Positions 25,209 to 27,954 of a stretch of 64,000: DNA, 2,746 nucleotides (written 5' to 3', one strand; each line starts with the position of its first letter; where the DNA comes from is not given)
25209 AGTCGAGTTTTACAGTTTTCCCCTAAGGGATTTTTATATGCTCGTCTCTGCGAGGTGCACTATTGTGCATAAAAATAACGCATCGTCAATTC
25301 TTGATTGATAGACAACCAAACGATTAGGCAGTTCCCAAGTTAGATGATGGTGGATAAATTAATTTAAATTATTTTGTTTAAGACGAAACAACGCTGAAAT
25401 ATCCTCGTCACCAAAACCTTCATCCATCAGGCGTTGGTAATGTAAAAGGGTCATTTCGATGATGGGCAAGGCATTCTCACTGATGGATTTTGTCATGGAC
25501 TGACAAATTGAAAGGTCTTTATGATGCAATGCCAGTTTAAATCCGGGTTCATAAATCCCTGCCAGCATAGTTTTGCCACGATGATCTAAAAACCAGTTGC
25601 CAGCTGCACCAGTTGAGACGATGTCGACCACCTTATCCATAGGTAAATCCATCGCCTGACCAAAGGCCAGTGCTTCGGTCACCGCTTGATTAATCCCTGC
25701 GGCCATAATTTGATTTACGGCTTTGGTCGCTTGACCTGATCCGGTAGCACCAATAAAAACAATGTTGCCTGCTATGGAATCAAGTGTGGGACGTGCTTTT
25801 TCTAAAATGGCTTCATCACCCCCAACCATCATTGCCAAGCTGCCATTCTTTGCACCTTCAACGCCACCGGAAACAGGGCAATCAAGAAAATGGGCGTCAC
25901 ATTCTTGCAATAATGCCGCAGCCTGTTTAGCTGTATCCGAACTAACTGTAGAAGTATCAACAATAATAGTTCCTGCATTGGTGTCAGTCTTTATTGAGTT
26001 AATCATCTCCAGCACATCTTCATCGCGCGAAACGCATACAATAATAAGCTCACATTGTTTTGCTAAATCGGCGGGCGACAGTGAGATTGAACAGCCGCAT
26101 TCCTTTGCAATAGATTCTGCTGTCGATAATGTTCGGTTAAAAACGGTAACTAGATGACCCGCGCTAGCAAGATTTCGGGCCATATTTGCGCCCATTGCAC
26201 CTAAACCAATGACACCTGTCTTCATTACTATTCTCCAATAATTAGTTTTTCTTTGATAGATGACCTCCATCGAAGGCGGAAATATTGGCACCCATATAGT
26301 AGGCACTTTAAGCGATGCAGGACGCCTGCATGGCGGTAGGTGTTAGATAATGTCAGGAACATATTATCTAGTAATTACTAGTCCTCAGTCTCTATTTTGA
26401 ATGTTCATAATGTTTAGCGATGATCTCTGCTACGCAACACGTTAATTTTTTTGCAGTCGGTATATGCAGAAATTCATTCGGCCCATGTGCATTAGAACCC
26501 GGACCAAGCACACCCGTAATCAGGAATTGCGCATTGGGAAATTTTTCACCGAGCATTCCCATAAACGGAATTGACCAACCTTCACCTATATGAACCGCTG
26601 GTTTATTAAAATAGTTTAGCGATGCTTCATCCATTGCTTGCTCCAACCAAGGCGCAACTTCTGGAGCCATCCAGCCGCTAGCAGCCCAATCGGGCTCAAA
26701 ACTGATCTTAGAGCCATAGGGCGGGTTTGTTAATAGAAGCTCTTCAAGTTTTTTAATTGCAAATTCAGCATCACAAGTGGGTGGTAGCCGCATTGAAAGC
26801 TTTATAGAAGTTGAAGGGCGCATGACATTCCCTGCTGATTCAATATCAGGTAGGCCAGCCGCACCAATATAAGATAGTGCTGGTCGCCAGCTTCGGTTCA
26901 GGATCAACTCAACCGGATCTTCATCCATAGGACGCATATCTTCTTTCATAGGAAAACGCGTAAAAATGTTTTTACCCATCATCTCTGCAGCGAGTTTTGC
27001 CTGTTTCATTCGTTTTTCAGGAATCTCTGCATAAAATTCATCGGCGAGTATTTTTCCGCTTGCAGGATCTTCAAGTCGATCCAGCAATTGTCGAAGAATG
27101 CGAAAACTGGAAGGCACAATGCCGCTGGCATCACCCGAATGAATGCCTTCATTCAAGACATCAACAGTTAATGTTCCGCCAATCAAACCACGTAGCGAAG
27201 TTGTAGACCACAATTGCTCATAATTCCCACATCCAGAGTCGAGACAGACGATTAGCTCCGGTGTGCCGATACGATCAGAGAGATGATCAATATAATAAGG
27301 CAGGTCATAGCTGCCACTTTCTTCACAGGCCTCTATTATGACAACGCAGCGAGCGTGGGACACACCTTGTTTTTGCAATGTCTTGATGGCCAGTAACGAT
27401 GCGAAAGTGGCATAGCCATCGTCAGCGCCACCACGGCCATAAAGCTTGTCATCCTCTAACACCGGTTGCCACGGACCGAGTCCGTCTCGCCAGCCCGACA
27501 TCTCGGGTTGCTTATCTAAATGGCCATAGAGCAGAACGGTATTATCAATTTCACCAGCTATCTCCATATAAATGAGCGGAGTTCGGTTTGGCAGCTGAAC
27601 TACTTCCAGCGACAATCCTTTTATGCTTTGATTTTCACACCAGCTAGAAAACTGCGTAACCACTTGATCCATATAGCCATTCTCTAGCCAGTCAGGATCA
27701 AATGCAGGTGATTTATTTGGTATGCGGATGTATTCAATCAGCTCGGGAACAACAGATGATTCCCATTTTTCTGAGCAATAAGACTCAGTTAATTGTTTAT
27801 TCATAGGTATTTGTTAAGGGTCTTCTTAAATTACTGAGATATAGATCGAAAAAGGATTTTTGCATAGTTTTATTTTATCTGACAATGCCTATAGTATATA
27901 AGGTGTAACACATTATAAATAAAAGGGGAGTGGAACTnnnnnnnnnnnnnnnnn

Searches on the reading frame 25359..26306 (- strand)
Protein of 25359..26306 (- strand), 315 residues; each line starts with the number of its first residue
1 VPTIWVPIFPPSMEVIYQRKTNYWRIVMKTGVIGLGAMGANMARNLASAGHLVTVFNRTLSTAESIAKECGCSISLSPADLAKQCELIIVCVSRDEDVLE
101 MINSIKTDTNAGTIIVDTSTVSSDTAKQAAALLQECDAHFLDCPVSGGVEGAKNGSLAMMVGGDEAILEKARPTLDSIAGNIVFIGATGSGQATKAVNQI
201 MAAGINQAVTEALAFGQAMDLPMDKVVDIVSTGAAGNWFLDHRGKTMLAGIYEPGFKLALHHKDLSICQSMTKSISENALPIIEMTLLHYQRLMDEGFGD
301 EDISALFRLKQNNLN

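Call 21: search_protein_families(library=pfam, proteins=[window:25359-26306:-], max_evalue=0.00001)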
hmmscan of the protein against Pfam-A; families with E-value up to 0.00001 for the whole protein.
window:25359-26306:- (315 aa): 5 families
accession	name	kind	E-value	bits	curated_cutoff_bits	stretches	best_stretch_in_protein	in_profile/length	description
PF03446.21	NAD_binding_2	-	7.3e-47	159.8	21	1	30-186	2-161/161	NAD binding domain of 6-phosphogluconate dehydrogenase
PF14833.11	NAD_binding_11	-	1.4e-26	93.6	30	1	189-309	1-121/122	NAD-binding of NADP-dependent 3-hydroxyisobutyrate dehydrogenase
PF03807.23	F420_oxidored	-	7.9e-12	46.1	21.6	1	30-119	2-92/94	NADP oxidoreductase coenzyme F420-dependent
PF01488.26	Shikimate_DH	-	5.2e-08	33.5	24.3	1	29-119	14-112/138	Shikimate / quinate 5-dehydrogenase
PF02826.25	2-Hacid_dh_C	-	4.6e-07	29.8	25.1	1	29-105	38-112/178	D-isomer specific 2-hydroxyacid dehydrogenase, NAD binding domain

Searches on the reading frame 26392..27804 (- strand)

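Call 21: search_protein_families(library=pfam, proteins=[window:26392-27804:-], max_evalue=0.00001)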
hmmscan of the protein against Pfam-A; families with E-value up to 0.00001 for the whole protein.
window:26392-27804:- (470 aa): 2 families
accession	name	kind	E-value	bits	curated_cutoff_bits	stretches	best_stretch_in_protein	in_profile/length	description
PF01546.33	Peptidase_M20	-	1.2e-18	68.2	24.6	1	91-463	1-205/206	Peptidase family M20/M25/M40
PF07687.19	M20_dimer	-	9.7e-06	25.9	21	0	203-358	2-100/107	Peptidase dimerisation domain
